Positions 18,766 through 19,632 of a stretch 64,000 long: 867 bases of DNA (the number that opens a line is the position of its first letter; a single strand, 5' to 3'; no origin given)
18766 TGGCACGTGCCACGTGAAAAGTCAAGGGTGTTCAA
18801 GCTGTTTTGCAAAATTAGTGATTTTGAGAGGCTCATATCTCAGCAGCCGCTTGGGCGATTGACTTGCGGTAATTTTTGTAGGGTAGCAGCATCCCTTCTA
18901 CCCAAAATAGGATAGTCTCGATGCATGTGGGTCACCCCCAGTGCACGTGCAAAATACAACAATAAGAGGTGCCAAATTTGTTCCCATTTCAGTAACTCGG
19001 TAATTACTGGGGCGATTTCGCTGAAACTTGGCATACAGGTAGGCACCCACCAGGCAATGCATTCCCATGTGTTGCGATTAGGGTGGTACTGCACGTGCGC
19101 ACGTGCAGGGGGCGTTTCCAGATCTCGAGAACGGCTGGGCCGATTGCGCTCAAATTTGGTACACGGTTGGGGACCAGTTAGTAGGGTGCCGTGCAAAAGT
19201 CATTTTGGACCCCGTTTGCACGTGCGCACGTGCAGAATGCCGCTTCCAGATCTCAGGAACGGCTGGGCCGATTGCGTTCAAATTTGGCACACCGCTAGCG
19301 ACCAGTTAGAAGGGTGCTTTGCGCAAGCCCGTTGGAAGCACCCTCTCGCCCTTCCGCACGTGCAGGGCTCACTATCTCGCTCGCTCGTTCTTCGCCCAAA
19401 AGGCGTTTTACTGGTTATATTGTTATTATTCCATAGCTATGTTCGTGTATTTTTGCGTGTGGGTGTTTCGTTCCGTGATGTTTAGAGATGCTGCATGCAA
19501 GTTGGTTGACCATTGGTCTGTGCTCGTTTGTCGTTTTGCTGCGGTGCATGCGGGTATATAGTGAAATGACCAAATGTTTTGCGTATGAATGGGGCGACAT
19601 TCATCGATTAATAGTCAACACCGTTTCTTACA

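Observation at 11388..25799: Same-strand cluster of three paralogous low-complexity protein genes with one C-terminal four-cysteine module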

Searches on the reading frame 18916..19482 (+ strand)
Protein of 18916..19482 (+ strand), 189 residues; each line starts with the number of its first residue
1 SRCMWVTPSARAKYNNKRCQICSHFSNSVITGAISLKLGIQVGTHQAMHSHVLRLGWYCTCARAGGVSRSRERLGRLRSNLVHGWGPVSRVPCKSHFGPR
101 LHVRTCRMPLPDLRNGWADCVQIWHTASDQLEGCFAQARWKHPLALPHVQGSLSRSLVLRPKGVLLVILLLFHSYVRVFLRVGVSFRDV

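Call 61: search_protein_families(library=pfam, max_evalue=0.01, proteins=[window:18916-19482:+])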
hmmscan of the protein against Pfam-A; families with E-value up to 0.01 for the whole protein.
window:18916-19482:+ (189 aa): 0 families
